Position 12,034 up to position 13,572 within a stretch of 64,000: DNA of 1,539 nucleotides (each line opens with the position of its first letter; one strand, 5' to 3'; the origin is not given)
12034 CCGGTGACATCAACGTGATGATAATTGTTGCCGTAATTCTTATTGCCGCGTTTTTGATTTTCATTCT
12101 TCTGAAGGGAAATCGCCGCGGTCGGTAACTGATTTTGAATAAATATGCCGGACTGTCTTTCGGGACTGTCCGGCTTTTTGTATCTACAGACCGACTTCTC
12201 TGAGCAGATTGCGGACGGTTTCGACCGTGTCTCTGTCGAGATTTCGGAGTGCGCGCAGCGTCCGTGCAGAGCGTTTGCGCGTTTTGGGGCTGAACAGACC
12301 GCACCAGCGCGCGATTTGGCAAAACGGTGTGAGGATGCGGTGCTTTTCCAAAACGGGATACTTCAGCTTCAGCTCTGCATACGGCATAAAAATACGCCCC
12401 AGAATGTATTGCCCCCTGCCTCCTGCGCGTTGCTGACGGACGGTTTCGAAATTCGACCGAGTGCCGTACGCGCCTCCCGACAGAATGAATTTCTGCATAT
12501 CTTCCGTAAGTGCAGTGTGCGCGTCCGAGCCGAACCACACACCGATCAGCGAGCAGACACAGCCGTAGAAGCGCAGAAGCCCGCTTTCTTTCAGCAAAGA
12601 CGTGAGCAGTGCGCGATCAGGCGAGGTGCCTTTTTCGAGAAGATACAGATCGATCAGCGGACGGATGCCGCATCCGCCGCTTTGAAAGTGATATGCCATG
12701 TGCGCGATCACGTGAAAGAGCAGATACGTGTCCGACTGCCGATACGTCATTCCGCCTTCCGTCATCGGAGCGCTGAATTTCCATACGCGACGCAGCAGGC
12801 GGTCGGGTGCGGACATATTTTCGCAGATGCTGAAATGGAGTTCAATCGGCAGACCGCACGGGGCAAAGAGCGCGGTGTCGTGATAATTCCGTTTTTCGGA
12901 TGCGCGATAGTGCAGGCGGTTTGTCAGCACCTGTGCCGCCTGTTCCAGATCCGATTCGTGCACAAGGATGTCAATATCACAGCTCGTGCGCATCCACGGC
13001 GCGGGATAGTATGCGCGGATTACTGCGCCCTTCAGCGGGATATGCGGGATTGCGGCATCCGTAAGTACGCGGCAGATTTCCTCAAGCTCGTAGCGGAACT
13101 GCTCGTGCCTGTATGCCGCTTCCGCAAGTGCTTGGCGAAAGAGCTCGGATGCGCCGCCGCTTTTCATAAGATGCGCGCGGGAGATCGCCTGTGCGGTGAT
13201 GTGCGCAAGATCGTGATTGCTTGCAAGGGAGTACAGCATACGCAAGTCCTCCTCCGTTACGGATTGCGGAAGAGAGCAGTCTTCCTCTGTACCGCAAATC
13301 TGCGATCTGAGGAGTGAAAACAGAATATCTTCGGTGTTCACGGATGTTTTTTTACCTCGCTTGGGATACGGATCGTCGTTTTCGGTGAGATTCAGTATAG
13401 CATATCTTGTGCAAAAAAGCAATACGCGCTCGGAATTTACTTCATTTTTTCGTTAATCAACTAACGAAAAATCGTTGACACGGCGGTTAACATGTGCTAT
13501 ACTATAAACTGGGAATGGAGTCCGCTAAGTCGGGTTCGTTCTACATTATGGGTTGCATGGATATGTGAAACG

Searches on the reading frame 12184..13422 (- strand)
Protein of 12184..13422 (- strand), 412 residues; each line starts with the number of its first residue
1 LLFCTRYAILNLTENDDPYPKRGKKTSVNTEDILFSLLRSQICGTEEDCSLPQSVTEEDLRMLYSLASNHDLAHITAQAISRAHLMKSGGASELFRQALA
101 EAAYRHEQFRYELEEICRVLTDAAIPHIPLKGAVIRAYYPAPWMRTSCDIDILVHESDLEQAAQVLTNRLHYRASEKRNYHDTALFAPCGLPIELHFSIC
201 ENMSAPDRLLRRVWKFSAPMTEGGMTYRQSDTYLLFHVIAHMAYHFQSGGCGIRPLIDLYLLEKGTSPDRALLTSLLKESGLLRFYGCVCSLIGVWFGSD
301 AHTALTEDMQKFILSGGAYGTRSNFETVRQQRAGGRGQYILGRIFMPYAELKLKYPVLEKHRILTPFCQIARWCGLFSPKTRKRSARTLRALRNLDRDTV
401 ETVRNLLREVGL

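Call 20: search_protein_families(library=pfam, proteins=[window:12184-13422:-], max_evalue=0.001)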
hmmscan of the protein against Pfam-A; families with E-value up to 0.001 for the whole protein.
window:12184-13422:- (412 aa): 1 family
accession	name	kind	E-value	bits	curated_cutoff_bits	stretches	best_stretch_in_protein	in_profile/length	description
PF14907.12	NTP_transf_5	-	6.4e-42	144.3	31.2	1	57-298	2-249/249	Uncharacterised nucleotidyltransferase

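Call 31: search_protein_families(library=ncbifam, proteins=[window:12184-13422:-], max_evalue=1)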
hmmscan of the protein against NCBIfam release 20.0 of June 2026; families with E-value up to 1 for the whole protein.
window:12184-13422:- (412 aa): 0 families
